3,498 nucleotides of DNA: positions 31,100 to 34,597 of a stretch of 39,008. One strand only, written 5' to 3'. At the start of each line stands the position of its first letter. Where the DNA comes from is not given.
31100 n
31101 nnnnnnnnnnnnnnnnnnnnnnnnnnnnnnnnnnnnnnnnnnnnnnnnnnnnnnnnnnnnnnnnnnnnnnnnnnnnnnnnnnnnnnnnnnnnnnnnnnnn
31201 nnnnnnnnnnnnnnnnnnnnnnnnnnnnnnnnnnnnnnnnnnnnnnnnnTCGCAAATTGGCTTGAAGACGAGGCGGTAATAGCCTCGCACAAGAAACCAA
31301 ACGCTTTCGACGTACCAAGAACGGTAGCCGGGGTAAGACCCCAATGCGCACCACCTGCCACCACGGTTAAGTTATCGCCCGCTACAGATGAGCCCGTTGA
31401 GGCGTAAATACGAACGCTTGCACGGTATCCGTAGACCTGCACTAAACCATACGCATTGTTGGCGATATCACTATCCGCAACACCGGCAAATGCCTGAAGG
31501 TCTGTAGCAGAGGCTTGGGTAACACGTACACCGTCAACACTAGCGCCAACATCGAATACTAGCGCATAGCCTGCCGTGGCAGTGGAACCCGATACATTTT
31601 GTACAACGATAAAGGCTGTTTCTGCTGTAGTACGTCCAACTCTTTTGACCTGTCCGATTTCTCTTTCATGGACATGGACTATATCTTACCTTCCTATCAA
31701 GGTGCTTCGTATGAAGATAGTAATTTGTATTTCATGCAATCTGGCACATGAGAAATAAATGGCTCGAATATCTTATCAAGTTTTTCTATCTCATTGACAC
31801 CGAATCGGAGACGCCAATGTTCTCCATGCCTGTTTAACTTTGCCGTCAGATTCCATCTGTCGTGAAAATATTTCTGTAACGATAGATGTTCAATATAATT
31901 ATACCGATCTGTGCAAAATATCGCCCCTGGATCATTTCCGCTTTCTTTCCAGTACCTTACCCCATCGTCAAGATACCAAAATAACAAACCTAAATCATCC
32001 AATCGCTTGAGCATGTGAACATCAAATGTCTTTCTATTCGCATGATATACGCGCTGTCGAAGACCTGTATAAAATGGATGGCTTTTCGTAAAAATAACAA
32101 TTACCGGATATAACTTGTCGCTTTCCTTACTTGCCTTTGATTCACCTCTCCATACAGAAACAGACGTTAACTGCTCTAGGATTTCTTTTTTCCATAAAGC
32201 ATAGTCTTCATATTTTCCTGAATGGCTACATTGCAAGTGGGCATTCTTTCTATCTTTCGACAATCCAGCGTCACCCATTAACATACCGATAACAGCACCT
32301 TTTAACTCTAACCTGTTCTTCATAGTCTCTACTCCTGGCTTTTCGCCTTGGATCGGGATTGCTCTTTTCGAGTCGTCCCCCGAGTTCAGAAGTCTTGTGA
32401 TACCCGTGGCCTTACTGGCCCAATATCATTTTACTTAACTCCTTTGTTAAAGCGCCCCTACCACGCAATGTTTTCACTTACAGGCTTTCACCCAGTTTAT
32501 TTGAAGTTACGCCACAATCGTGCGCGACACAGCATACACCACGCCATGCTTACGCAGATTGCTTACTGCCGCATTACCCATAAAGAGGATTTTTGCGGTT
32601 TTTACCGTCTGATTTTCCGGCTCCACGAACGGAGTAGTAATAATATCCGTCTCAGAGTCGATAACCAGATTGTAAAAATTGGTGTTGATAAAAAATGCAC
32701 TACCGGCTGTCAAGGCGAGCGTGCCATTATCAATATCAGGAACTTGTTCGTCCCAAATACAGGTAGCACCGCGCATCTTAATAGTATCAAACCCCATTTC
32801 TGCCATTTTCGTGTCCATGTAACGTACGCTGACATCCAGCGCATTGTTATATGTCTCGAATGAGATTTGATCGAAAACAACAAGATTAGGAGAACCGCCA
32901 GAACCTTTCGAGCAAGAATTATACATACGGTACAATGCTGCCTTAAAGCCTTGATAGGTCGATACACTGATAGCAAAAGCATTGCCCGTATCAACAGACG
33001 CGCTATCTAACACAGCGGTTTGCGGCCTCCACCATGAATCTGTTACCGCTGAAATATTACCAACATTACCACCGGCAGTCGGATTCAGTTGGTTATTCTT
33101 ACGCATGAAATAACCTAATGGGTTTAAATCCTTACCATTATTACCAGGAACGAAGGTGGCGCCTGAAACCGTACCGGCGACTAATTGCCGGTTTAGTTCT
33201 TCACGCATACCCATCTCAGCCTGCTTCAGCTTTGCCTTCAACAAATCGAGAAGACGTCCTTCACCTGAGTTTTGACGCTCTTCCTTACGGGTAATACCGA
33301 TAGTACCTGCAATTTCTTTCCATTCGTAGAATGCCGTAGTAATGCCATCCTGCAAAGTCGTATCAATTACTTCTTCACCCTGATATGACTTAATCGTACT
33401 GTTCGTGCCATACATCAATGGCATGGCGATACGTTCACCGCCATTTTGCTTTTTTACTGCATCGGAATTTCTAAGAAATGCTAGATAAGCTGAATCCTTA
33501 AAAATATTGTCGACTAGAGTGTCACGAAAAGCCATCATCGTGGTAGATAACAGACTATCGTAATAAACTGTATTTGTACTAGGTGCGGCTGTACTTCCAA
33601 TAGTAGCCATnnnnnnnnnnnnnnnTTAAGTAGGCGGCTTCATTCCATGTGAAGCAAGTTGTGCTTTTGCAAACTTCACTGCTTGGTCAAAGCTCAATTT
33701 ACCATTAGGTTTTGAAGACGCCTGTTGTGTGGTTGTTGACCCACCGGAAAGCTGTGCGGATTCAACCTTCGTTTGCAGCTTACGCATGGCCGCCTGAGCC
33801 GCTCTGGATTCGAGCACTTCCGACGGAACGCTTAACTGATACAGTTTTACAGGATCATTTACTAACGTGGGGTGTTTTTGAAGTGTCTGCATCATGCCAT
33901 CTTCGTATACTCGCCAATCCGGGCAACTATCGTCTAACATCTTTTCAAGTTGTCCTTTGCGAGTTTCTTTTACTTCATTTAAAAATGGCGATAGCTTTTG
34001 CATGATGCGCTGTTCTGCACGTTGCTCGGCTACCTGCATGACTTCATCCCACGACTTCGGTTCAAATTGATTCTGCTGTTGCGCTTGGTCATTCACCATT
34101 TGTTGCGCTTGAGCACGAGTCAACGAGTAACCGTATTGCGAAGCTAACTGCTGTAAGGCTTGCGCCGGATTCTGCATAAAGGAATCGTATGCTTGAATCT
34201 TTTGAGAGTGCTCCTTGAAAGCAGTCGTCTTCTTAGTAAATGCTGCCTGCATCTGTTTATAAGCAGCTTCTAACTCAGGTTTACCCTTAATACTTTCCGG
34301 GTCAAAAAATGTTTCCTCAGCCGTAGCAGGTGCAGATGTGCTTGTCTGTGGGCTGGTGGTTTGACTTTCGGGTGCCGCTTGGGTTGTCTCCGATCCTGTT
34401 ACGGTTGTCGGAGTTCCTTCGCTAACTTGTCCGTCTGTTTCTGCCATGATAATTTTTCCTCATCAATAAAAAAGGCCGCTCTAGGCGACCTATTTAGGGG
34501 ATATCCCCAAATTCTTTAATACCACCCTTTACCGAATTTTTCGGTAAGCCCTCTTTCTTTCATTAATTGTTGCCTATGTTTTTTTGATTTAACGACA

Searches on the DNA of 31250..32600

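Call 28: search_rna_families(source=window, start=31250, end=32600, threshold=evalue, max_evalue=10, show_alignments=2)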
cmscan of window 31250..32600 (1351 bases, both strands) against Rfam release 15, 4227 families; matches with E-value up to 10: 2.
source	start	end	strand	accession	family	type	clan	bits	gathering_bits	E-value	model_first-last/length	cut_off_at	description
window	31706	31768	+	RF01597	snoR22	Gene; snRNA; snoRNA; CD-box;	-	21.1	50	7.7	1-83/83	no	small nucleolar RNA snoR22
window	31850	31892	+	RF04333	Plastid-ycf3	Intron;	-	19.3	55.2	0.11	1-47/47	no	Plastid-ycf3 group II-D1 intron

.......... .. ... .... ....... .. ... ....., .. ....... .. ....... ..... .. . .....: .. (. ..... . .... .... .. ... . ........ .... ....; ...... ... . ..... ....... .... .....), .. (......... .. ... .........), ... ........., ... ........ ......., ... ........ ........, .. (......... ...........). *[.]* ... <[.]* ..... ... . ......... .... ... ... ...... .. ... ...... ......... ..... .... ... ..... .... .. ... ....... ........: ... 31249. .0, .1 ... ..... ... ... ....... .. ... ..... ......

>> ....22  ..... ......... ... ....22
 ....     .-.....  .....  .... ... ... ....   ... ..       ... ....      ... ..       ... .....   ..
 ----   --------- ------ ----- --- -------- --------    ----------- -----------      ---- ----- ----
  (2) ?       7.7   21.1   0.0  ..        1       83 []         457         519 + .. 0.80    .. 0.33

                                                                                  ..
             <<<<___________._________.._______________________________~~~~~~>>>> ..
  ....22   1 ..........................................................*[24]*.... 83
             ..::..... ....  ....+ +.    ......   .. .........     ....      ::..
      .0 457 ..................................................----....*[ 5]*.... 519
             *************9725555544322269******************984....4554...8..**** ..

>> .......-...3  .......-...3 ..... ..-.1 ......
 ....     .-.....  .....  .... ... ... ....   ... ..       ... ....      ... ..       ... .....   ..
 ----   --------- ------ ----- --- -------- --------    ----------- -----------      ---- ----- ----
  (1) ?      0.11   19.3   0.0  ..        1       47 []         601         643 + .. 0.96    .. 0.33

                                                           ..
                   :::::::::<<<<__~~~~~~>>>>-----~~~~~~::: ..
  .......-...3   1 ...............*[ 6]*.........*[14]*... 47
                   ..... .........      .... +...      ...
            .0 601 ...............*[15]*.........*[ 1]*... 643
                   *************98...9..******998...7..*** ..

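Call 73: search_rna_families(source=window, start=32320, end=32530, threshold=evalue, max_evalue=10, show_alignments=3)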
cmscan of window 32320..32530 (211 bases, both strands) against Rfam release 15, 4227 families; matches with E-value up to 10: 1.
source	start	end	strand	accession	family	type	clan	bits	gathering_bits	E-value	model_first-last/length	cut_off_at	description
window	32495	32515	-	RF01331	CRISPR-DR18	Gene; CRISPR;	-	13.4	50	7.4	1-37/37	no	CRISPR RNA direct repeat element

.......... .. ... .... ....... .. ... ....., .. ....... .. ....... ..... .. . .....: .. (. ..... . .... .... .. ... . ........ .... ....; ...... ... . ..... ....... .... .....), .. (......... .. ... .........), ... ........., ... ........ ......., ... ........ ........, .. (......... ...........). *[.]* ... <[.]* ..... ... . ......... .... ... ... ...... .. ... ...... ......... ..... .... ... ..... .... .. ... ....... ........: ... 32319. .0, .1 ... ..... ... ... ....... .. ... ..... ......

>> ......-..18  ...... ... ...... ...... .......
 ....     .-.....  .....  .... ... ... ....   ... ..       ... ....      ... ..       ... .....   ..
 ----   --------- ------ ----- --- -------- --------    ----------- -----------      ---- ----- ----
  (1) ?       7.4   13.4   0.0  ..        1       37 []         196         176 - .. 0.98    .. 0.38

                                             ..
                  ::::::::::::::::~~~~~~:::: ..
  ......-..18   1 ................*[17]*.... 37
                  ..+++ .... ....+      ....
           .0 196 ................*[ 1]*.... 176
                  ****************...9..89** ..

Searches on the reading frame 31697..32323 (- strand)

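Call 27: search_protein_families(library=pfam, proteins=[window:31697-32323:-], max_evalue=0.01)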
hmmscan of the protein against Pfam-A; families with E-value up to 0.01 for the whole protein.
window:31697-32323:- (208 aa): 1 family
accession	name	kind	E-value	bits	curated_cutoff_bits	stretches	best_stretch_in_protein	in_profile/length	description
PF03161.18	LAGLIDADG_2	-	5.5e-28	98.5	25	1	10-182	3-168/168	LAGLIDADG DNA endonuclease family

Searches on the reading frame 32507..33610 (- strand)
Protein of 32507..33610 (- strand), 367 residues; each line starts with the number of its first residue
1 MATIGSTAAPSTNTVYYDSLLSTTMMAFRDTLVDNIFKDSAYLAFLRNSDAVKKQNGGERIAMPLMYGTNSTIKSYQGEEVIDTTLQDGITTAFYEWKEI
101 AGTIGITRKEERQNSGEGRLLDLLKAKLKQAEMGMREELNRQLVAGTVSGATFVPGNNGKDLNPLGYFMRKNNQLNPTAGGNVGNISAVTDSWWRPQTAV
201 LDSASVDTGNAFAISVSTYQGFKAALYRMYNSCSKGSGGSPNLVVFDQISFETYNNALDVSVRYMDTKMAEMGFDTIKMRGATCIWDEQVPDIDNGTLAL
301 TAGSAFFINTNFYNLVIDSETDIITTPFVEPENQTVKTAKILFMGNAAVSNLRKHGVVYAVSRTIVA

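Call 27: search_protein_families(library=pfam, proteins=[window:32507-33610:-], max_evalue=0.01)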
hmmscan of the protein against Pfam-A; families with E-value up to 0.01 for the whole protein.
window:32507-33610:- (367 aa): 0 families

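Call 66: search_protein_families(library=phrogs, proteins=[window:32507-33610:-], max_evalue=0.001)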
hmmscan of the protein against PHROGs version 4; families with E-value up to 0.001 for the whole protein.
window:32507-33610:- (367 aa): 1 family
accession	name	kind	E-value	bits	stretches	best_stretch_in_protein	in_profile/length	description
phrog_9953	-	head and packaging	5.8e-38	132.1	1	15-358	7-326/329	major head protein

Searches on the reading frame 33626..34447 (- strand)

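Call 27: search_protein_families(library=pfam, proteins=[window:33626-34447:-], max_evalue=0.01)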
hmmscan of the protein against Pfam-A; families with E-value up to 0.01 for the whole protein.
window:33626-34447:- (273 aa): 2 families
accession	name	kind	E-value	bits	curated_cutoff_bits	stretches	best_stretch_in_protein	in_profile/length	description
PF11116.13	DUF2624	-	0.00019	22.6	24.7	1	97-158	19-81/83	Protein of unknown function (DUF2624)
PF20590.3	DUF6791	-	0.0082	16.7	25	0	65-113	90-139/149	Domain of unknown function (DUF6791)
